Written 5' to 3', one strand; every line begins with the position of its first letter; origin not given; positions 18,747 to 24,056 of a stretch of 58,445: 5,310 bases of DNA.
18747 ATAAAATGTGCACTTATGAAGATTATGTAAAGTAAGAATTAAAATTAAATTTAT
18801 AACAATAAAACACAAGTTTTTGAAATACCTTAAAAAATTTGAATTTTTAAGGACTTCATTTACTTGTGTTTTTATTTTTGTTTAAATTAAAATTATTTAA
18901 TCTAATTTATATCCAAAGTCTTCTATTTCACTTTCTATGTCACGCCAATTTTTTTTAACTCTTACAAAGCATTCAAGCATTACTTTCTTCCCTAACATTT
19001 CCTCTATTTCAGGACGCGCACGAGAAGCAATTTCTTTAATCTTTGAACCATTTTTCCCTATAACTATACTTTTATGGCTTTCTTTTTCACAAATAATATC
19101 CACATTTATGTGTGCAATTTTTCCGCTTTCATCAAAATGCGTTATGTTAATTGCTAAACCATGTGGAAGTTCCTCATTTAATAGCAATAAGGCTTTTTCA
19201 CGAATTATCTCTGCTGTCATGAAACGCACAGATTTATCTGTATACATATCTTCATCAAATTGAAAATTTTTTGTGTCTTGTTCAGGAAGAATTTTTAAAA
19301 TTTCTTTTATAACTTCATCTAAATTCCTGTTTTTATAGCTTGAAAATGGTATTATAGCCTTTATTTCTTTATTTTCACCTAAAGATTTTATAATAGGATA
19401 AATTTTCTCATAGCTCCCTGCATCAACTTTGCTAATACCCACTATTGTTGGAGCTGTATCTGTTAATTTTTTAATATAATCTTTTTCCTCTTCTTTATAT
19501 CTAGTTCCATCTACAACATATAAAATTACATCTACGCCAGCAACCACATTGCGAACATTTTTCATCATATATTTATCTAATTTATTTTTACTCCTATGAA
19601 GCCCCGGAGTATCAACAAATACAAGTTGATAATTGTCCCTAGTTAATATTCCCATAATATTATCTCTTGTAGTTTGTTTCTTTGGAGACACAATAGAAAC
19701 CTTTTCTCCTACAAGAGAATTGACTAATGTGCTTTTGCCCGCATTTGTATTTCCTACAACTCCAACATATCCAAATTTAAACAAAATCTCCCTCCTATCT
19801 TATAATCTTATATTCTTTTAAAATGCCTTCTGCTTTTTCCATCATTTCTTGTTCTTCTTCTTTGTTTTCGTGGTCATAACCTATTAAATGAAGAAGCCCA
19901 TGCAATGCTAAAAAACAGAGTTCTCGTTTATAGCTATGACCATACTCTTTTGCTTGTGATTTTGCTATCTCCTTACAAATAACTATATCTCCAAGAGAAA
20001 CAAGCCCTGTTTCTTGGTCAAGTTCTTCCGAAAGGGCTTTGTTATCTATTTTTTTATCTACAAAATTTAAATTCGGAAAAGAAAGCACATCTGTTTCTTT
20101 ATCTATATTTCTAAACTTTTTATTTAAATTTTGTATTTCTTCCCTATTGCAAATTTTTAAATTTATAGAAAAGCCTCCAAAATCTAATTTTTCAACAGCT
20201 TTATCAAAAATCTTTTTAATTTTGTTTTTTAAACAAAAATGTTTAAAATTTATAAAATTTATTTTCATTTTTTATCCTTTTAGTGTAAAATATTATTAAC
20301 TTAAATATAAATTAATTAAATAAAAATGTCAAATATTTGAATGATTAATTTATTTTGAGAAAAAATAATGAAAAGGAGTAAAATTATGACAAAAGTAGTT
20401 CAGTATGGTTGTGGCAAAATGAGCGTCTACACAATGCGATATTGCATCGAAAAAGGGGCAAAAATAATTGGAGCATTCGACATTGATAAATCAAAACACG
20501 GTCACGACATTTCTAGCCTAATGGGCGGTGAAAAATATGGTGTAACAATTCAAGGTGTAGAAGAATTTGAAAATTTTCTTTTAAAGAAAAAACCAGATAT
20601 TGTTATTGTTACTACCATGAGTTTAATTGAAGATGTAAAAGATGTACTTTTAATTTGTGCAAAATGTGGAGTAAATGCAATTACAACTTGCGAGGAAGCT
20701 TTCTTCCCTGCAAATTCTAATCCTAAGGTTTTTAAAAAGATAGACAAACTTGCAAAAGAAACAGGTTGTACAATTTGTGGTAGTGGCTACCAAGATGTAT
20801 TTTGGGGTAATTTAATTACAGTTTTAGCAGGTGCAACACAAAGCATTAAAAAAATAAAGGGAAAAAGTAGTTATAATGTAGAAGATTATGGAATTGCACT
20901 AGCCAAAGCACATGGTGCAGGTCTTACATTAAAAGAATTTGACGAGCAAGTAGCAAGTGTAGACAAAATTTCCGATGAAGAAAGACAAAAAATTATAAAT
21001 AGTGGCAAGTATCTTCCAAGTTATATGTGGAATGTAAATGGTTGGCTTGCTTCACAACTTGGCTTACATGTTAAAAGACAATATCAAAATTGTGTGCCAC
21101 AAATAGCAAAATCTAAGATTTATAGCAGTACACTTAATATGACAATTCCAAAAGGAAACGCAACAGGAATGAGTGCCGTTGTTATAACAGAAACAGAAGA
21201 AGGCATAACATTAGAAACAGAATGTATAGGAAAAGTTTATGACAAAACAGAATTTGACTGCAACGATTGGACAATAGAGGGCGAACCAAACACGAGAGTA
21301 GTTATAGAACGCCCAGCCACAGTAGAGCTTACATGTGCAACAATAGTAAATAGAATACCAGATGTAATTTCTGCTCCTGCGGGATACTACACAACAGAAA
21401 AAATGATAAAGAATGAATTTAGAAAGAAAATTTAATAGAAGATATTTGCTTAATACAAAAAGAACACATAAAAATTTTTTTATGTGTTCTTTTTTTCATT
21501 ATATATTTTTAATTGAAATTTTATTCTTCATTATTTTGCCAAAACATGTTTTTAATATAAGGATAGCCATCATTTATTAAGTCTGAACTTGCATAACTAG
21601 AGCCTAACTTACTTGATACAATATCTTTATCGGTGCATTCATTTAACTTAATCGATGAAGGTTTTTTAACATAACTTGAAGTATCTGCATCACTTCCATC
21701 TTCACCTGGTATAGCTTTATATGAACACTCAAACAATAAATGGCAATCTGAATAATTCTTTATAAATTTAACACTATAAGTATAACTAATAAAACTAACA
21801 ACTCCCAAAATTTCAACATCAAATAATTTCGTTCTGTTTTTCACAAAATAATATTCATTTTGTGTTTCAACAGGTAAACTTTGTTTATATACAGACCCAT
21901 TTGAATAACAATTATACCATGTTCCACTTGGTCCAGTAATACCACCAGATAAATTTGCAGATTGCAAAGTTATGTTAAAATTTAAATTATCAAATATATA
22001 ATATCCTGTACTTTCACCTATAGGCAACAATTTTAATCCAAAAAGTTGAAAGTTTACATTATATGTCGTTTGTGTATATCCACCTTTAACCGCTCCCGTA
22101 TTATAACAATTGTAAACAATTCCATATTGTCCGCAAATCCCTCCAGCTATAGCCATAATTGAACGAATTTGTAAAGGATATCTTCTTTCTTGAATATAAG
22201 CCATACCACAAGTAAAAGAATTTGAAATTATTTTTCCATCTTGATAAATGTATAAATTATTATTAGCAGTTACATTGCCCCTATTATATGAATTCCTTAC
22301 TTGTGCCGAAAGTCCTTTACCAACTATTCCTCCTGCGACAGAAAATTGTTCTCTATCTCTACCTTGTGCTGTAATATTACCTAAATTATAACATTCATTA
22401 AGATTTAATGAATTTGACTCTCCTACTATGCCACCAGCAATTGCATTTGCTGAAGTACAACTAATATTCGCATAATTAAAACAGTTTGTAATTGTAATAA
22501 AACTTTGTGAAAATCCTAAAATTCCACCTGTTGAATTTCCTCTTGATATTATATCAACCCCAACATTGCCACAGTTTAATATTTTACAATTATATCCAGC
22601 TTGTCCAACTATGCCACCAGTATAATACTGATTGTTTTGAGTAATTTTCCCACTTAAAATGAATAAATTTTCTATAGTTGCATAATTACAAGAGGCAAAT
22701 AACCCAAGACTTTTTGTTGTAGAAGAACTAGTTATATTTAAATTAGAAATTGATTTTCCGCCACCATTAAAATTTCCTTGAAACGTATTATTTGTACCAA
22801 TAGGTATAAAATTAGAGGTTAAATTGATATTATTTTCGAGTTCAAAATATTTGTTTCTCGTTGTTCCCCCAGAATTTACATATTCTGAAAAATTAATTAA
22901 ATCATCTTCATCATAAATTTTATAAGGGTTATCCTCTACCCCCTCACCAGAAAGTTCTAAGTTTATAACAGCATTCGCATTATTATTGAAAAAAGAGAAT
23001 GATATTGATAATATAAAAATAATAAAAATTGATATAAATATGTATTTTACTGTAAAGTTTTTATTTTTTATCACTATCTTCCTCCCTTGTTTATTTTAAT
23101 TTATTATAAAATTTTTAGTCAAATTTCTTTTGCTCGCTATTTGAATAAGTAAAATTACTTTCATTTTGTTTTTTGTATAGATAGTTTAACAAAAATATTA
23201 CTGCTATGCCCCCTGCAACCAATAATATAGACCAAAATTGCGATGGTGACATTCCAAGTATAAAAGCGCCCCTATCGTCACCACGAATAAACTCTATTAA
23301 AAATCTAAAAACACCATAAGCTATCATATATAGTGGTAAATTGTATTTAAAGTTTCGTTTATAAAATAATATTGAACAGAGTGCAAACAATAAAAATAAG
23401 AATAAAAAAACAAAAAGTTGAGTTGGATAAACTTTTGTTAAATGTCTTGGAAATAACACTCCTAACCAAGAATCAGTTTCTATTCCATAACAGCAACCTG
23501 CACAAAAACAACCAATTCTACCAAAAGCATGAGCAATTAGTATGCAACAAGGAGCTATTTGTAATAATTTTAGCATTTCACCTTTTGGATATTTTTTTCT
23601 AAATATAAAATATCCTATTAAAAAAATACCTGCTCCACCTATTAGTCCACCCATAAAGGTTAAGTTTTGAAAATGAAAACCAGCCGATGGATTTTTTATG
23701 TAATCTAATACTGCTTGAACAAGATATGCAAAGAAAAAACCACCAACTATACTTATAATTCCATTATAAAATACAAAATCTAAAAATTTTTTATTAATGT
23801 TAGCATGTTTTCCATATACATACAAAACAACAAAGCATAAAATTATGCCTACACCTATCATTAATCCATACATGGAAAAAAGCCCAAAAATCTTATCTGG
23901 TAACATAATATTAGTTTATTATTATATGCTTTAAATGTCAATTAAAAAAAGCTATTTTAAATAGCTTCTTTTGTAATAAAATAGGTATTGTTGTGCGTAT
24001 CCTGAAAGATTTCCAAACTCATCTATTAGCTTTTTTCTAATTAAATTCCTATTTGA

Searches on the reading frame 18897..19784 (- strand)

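Call 75: search_protein_families(library=pfam, proteins=[window:18897-19784:-], max_evalue=0.001)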
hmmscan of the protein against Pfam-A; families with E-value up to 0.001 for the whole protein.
window:18897-19784:- (295 aa): 9 families
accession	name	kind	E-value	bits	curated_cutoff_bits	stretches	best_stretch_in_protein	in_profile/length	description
PF01926.29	MMR_HSR1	-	1.4e-24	86.8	21.9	1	7-116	2-110/113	50S ribosome-binding GTPase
PF07650.23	KH_2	-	8.5e-16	58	22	1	205-281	1-78/78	KH domain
PF04548.22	AIG1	-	1e-12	48.3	27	1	9-109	5-109/212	AIG1 family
PF00350.29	Dynamin_N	-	3.8e-12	47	27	2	7-39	1-33/168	Dynamin family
PF02421.24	FeoB_N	-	1.3e-10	41.5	27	1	7-162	3-156/156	Ferrous iron transport protein B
PF00009.33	GTP_EFTU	-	1.7e-08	34.7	26.5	1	7-167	6-187/188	Elongation factor Tu GTP binding domain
PF03193.22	RsgA_GTPase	-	0.00017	21.9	30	0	9-64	111-170/174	RsgA GTPase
PF03029.23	ATP_bind_1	-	0.00021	21.6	27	0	45-166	84-210/240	Conserved hypothetical ATP binding protein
PF10662.15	PduV-EutP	-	0.00057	20.1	21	0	9-162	6-141/143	Ethanolamine utilisation - propanediol utilisation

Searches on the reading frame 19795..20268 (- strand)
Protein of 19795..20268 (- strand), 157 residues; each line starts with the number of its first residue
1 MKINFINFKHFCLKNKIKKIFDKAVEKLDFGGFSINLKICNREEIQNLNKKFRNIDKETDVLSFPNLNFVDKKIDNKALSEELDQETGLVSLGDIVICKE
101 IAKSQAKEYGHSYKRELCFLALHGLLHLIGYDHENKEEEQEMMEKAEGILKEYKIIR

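Call 75: search_protein_families(library=pfam, proteins=[window:19795-20268:-], max_evalue=0.001)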
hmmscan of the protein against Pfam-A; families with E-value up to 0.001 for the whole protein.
window:19795-20268:- (157 aa): 1 family
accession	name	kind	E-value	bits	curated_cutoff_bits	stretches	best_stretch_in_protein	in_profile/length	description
PF02130.23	YbeY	-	1.4e-40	138.5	25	1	13-152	7-128/129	Endoribonuclease YbeY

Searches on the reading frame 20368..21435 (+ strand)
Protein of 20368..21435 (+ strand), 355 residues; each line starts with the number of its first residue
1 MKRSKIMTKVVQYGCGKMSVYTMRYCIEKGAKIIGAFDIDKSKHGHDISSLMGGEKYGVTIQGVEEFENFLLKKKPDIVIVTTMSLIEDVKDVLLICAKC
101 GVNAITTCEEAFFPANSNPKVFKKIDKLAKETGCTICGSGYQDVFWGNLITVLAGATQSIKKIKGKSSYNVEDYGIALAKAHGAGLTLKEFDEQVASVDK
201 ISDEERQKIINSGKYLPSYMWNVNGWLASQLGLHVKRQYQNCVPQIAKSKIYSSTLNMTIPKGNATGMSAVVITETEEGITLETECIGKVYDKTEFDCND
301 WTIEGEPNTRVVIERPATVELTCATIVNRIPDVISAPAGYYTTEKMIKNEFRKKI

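Call 75: search_protein_families(library=pfam, proteins=[window:20368-21435:+], max_evalue=0.001)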
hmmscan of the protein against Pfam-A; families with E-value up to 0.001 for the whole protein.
window:20368-21435:+ (355 aa): 1 family
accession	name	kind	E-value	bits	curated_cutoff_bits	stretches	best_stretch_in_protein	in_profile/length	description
PF19328.4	DAP_DH_C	-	6.5e-11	42.7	23.3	1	227-343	70-187/206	2,4-diaminopentanoate dehydrogenase C-terminal domain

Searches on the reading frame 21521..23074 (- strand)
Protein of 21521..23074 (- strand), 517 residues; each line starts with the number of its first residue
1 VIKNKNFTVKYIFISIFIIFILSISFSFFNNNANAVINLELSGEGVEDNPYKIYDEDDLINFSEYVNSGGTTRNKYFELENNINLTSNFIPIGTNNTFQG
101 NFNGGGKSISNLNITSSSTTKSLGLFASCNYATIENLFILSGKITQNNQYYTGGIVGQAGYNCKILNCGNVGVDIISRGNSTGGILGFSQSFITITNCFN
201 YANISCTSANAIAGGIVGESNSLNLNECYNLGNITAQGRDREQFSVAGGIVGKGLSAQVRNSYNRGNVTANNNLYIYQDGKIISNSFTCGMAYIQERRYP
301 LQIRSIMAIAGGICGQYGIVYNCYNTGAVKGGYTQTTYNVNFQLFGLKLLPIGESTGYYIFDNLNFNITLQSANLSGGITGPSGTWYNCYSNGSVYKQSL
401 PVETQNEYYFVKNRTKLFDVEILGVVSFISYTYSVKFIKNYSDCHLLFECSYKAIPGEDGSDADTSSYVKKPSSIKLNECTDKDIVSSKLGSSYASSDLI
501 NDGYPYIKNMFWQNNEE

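Call 17: search_protein_families(library=pfam, proteins=[window:21521-23074:-], max_evalue=0.001)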
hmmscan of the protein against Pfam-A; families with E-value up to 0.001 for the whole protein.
window:21521-23074:- (517 aa): 1 family
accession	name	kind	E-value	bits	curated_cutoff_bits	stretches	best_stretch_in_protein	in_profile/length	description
PF07581.17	Glug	-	2.2e-06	28.2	20.5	0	149-175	2-27/28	The GLUG motif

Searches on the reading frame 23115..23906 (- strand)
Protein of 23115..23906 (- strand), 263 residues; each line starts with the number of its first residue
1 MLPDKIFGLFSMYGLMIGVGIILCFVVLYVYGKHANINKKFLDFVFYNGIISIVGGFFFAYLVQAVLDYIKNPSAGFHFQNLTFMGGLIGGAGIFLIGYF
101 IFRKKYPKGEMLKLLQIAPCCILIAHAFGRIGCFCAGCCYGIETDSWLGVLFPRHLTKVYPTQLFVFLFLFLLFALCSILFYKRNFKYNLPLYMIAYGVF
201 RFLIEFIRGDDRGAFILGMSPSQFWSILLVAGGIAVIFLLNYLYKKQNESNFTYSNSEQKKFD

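Call 17: search_protein_families(library=pfam, proteins=[window:23115-23906:-], max_evalue=0.001)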
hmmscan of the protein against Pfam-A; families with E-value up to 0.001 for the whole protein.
window:23115-23906:- (263 aa): 1 family
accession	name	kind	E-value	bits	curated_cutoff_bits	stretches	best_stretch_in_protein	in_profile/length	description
PF01790.23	LGT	-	8.4e-33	114.1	24.9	1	11-238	12-239/240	Prolipoprotein diacylglyceryl transferase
